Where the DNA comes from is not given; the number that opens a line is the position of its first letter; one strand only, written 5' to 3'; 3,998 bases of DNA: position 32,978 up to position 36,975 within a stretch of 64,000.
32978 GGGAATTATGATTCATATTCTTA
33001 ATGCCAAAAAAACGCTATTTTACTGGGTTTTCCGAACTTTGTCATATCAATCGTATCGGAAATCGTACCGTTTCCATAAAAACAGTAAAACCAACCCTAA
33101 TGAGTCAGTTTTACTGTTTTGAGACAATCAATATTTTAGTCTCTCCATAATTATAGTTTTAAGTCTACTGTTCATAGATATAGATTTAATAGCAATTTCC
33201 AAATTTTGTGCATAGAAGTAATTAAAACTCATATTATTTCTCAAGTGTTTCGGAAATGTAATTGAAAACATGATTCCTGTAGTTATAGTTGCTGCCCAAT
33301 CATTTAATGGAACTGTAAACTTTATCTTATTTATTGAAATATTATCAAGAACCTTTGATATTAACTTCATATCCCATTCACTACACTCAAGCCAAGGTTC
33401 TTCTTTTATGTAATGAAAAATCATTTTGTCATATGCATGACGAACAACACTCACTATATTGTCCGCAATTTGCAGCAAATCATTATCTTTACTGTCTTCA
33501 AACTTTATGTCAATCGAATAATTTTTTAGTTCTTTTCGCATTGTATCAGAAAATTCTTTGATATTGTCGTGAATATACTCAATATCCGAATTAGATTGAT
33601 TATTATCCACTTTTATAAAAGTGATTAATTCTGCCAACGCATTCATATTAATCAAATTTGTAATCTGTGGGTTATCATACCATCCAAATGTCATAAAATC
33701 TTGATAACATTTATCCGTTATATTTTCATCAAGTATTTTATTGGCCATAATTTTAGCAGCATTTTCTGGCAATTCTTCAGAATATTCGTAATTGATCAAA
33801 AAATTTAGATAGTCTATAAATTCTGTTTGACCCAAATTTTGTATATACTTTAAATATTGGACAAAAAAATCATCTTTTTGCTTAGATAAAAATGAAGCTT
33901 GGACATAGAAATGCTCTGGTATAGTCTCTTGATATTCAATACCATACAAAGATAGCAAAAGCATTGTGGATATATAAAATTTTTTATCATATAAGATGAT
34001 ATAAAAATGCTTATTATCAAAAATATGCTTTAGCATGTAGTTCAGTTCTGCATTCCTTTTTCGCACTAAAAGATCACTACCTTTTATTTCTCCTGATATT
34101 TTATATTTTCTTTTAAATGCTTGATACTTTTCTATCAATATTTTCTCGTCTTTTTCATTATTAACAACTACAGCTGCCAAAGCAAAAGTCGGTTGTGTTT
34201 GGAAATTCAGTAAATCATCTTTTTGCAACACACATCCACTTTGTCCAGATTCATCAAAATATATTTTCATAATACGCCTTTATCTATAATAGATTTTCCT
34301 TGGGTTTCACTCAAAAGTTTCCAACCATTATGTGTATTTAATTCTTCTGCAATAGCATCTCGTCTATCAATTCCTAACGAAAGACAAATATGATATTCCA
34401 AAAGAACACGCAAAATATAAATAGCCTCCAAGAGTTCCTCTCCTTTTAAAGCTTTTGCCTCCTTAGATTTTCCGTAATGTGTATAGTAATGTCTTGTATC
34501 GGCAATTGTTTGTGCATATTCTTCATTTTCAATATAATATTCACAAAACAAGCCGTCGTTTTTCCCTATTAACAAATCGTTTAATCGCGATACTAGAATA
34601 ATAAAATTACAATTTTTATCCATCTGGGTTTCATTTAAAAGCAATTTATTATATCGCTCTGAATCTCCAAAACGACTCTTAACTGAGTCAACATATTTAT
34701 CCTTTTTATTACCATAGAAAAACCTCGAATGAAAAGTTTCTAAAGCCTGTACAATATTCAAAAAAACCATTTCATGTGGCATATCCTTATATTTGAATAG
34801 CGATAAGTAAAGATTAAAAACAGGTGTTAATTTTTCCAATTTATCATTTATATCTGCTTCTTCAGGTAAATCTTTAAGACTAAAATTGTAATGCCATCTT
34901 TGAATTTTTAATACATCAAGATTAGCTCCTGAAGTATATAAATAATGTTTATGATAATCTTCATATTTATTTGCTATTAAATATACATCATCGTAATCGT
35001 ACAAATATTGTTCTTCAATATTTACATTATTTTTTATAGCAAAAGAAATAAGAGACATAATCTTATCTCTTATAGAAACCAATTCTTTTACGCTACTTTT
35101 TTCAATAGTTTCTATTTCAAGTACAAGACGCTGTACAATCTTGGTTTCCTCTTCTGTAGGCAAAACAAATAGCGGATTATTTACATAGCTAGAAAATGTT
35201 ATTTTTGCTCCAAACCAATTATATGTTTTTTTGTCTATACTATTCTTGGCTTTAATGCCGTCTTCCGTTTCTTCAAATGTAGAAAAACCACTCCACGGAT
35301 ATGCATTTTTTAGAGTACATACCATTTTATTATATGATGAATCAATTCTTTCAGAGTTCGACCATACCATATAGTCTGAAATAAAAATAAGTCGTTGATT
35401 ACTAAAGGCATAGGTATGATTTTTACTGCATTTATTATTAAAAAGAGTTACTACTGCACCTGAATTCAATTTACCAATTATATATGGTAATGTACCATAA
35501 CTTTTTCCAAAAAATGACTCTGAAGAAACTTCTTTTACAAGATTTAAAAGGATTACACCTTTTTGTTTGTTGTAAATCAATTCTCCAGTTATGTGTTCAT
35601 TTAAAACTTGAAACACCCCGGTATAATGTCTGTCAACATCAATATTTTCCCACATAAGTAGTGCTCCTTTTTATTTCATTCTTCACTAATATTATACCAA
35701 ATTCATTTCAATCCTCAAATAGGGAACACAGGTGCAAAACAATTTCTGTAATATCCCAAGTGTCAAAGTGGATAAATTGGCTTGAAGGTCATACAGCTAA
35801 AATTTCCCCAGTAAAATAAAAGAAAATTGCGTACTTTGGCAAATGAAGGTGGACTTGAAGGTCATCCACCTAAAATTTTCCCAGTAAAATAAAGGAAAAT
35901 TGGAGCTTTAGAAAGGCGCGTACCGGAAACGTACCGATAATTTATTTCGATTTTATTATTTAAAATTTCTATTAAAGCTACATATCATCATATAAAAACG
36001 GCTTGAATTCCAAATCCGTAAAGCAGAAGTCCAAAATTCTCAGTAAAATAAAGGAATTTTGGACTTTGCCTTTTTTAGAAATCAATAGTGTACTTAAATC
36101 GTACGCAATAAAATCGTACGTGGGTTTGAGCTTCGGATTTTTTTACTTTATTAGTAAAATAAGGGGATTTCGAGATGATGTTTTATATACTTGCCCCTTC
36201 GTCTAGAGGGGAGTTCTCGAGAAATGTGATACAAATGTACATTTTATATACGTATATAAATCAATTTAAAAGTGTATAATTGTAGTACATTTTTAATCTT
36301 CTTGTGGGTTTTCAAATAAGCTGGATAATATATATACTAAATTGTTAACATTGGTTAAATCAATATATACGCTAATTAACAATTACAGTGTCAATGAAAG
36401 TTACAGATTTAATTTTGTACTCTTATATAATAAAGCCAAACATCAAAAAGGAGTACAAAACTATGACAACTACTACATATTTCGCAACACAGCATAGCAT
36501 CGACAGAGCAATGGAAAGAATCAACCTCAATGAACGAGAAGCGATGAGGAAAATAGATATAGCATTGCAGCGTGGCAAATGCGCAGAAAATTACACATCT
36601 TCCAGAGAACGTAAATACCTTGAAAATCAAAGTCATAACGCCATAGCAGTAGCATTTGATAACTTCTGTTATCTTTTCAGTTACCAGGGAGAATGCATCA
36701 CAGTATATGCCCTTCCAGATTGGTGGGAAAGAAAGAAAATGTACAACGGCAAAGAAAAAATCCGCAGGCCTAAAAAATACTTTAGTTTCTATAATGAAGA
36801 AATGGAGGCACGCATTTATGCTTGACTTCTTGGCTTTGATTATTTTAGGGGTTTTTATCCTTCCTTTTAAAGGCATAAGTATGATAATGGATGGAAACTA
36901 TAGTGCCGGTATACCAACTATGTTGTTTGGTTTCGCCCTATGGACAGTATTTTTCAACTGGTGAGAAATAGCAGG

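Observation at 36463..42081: Ser/Thr kinase fused to a STAND NTPase, with an HTH-like upstream gene and small membrane peptides: candidate Avs/NLR-like defence module with a kinase effector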

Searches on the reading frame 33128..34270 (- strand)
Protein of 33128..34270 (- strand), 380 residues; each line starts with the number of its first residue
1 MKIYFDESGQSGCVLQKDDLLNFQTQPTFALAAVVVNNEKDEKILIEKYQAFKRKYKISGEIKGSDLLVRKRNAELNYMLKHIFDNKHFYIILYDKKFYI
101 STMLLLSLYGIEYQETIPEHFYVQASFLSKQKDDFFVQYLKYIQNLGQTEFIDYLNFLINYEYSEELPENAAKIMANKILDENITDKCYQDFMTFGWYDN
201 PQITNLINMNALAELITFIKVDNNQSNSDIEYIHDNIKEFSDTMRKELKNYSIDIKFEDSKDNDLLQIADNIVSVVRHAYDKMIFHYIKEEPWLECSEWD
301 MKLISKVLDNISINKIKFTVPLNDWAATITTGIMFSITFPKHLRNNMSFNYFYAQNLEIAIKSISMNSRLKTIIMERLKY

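Call 5: search_protein_families(library=pfam, proteins=[window:33128-34270:-], max_evalue=0.01)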
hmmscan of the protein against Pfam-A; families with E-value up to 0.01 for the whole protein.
window:33128-34270:- (380 aa): 1 family
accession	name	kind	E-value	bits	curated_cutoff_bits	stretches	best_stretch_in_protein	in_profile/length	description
PF12686.12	DUF3800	-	6.1e-12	46.9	21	1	3-277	2-147/149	Protein of unknown function (DUF3800)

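Call 6: search_protein_families(library=padloc, proteins=[window:33128-34270:-], max_evalue=0.01)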
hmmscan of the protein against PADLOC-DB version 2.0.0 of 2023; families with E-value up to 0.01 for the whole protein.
window:33128-34270:- (380 aa): 0 families

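Call 7: search_protein_families(library=ncbifam, proteins=[window:33128-34270:-], max_evalue=0.01)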
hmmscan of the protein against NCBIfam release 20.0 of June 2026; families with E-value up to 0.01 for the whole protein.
window:33128-34270:- (380 aa): 0 families

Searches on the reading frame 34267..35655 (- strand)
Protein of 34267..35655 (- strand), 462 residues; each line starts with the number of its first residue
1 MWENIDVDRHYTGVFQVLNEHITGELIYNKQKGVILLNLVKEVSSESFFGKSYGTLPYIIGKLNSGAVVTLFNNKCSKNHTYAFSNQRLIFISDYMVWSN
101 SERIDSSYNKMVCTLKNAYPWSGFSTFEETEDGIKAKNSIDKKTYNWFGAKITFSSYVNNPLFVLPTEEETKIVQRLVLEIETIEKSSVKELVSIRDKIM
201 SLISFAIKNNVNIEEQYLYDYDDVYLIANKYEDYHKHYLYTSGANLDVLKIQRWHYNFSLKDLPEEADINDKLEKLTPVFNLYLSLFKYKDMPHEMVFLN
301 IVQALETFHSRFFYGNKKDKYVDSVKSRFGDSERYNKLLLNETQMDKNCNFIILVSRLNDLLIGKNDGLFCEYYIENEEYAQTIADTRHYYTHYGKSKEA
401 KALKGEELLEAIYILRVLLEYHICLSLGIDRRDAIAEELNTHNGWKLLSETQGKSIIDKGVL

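Call 5: search_protein_families(library=pfam, proteins=[window:34267-35655:-], max_evalue=0.01)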
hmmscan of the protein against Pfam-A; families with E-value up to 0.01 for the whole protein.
window:34267-35655:- (462 aa): 2 families
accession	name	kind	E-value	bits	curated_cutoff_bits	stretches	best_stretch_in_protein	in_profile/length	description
PF18862.6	ApeA_NTD1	-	6.2e-22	78.8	25.5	1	20-263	14-260/271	ApeA N-terminal domain 1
PF18739.6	HEPN_Apea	-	4e-20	73.1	24.4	1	299-431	1-134/136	Apea-like HEPN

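Call 6: search_protein_families(library=padloc, proteins=[window:34267-35655:-], max_evalue=0.01)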
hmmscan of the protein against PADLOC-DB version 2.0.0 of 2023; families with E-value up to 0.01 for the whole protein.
window:34267-35655:- (462 aa): 4 families
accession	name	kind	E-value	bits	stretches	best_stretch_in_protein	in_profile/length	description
PDLC05048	PDC-S58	-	4.3e-41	139.3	1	11-439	6-440/461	-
PDLC01679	Cas13-ApeA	-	1.2e-17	62.4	1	272-433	25-184/187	Cas13-ApeA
PDLC05046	PDC-S58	-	1.1e-15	55.4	1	19-441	18-434/452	-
PDLC01680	Cas13-ApeA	-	1.2e-10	39.6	1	272-429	20-175/175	Cas13-ApeA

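Call 7: search_protein_families(library=ncbifam, proteins=[window:34267-35655:-], max_evalue=0.01)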
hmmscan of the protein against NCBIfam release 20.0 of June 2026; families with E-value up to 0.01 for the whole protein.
window:34267-35655:- (462 aa): 0 families

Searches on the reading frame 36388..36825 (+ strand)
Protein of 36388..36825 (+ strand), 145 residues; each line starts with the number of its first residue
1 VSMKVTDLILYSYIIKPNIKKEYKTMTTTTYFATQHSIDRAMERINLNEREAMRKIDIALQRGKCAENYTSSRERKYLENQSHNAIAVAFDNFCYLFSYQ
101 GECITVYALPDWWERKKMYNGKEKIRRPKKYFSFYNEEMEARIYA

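Call 5: search_protein_families(library=pfam, proteins=[window:36388-36825:+], max_evalue=0.01)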
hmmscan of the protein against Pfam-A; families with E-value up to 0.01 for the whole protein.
window:36388-36825:+ (145 aa): 0 families

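Call 6: search_protein_families(library=padloc, proteins=[window:36388-36825:+], max_evalue=0.01)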
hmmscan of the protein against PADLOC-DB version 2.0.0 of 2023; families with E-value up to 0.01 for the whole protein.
window:36388-36825:+ (145 aa): 0 families

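Call 7: search_protein_families(library=ncbifam, proteins=[window:36388-36825:+], max_evalue=0.01)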
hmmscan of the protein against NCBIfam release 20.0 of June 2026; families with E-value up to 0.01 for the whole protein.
window:36388-36825:+ (145 aa): 0 families

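Call 34: search_solved_structures(query=A3, max_evalue=1, show_alignments=2)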
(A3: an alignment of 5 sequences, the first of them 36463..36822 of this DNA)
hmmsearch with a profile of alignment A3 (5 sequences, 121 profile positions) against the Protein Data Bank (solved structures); distinct sequences matched with E-value up to 1: 5.
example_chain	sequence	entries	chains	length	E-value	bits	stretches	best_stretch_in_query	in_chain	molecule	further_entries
3tlb_A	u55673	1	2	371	0.63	13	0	63-113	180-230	MccF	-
3tlz_A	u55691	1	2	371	0.77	12.7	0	63-113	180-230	MccF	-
3tly_A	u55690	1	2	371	0.99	12.3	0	63-113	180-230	MccF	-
3tlc_A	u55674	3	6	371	0.99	12.3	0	63-113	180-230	MccF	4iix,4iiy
3tla_A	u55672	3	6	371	0.99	12.3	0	63-113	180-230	MccF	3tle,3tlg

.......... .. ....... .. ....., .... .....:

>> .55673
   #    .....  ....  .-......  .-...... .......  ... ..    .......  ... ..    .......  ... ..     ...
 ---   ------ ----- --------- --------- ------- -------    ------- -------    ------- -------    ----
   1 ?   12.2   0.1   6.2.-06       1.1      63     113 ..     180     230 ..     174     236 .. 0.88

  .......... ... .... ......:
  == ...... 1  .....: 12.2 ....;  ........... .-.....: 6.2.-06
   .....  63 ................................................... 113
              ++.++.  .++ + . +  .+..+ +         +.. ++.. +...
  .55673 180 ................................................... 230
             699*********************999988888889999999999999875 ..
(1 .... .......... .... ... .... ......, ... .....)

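Call 63: search_protein_families(library=phrogs, proteins=[window:36463-36822:+], max_evalue=0.1)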
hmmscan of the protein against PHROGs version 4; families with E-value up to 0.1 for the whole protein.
window:36463-36822:+ (120 aa): 2 families
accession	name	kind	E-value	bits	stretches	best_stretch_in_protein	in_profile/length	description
phrog_16724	-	unknown function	7e-06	27.4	1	9-88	5-87/100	-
phrog_5083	-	unknown function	0.091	13.5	0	1-96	4-92/178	-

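Call 64: find_homologous_proteins(query=A3, max_evalue=0.001)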
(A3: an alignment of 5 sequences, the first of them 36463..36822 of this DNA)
Query A3 (5 sequences) (120 aa, profile of the alignment): 337 proteins with E <= 0.001 among 945 candidates; the best 120 are listed.
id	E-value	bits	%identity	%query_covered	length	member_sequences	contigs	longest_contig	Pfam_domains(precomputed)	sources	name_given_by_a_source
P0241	2.2e-56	207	53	88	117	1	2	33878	-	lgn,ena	-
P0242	3.0e-56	206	96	100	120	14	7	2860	-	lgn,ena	-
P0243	5.0e-56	205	87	100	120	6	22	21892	-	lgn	-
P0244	6.0e-56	205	47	80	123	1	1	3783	-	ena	-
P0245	9.3e-56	205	46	80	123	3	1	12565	-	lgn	-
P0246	1.0e-55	204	46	88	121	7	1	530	-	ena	-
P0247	1.5e-55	204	44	88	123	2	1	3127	-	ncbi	-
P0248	1.6e-55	204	45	88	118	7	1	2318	-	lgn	-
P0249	1.7e-55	204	46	88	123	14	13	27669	-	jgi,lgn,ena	-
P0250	4.3e-55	202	45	88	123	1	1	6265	-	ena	-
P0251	5.5e-55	202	45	88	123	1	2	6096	-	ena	-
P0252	7.0e-55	202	44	88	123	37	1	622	-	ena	-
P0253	1.1e-54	201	47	88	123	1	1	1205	-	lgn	-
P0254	2.1e-54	200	46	88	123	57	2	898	-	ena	-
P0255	3.5e-54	200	95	92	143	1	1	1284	-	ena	-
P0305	2.0e-47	178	44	85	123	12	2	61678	-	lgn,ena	-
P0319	1.7e-46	175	42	92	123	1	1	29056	-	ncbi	-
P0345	1.3e-45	172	47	88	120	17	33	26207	-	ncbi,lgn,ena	-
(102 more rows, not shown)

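Call 66: find_encoding_contigs(protein=P0305, flank=8000, max_places=2)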
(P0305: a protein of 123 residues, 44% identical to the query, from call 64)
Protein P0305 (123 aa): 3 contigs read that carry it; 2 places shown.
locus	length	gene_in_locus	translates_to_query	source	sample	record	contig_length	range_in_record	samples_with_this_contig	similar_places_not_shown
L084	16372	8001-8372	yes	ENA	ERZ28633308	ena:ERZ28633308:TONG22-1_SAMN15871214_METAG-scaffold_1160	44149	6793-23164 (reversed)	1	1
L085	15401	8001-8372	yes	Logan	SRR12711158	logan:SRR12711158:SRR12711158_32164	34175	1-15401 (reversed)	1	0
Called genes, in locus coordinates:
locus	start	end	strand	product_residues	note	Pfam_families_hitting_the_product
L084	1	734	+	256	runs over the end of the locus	-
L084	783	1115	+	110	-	-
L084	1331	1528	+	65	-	-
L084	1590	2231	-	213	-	PF22397:NADAR-DarT1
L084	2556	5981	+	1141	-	PF12770:CHAT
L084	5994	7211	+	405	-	-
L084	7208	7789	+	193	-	-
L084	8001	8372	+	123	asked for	-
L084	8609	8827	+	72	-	-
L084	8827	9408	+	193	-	PF14464:Prok-JAB (weak)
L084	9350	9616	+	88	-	-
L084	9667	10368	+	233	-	PF00149:Metallophos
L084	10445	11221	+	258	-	-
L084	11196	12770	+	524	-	PF02534:T4SS-DNA_transf, PF10412:TrwB_AAD_bind (weak), PF12696:TraG-D_C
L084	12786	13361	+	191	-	PF00574:CLP_protease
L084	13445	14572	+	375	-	PF12639:Colicin-DNase, PF14414:WHH (faint)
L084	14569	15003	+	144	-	-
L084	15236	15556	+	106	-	PF13560:HTH_31, PF01381:HTH_3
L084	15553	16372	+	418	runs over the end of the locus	PF07804:HipA_C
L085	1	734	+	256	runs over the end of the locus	-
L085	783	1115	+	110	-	-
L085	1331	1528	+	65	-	-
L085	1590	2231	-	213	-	PF22397:NADAR-DarT1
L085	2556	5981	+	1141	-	PF12770:CHAT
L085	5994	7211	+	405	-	-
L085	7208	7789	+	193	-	-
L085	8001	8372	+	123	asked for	-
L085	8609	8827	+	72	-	-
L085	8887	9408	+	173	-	PF14464:Prok-JAB (weak)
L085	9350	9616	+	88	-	-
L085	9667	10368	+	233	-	PF00149:Metallophos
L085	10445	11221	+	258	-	-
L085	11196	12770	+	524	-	PF02534:T4SS-DNA_transf, PF10412:TrwB_AAD_bind (weak), PF12696:TraG-D_C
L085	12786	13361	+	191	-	PF00574:CLP_protease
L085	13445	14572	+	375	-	PF12639:Colicin-DNase, PF14414:WHH (faint)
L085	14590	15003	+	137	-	-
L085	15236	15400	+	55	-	?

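Call 67: find_encoding_contigs(protein=P0345, flank=8000, max_places=3)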
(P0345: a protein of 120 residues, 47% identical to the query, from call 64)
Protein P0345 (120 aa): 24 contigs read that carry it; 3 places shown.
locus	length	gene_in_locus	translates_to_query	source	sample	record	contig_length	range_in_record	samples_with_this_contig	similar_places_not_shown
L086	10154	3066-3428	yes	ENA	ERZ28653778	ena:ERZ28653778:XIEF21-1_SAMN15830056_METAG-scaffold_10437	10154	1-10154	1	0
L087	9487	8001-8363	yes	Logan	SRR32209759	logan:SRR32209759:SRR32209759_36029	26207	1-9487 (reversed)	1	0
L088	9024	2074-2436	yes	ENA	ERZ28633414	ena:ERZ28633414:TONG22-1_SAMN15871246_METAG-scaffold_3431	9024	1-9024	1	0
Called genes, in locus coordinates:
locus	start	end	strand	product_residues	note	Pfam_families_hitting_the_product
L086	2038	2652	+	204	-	-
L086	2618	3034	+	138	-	-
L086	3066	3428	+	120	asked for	-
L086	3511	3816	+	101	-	-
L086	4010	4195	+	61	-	-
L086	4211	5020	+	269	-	PF03747:ADP_ribosyl_GH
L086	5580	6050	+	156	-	-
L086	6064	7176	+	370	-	PF19567:CpsB_CapC, PF03118:RNA_pol_A_CTD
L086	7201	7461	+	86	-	-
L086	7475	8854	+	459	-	PF25856:MPN635_N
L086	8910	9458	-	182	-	-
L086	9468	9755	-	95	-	PF20648:DUF6809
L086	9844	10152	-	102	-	?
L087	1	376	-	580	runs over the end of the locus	PF03235:GmrSD_N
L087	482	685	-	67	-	PF01381:HTH_3 (weak), PF13443:HTH_26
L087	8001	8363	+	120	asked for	-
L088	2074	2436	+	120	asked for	-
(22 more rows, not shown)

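Call 68: find_encoding_contigs(protein=P0319, flank=8000, max_places=2)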
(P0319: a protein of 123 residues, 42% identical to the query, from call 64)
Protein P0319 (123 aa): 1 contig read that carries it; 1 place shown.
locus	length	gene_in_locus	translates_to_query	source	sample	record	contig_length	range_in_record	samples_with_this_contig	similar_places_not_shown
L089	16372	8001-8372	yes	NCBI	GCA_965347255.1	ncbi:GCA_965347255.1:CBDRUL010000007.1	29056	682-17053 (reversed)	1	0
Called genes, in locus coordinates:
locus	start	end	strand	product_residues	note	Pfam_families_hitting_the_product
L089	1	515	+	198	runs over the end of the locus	PF13353:Fer4_12, PF04055:Radical_SAM (weak)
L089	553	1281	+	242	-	-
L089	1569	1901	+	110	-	-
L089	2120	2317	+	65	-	-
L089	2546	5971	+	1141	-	PF12770:CHAT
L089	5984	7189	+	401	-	-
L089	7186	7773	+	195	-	-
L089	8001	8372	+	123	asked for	-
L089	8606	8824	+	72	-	-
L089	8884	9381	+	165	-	PF14464:Prok-JAB (faint)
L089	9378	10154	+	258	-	-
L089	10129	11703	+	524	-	PF02534:T4SS-DNA_transf, PF10412:TrwB_AAD_bind, PF12696:TraG-D_C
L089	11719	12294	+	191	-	PF00574:CLP_protease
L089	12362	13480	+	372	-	PF12639:Colicin-DNase, PF14414:WHH (weak)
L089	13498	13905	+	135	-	-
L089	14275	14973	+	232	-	PF13151:DUF3990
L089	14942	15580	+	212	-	PF01381:HTH_3, PF13443:HTH_26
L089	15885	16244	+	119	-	-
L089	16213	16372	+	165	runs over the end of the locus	PF00589:Phage_integrase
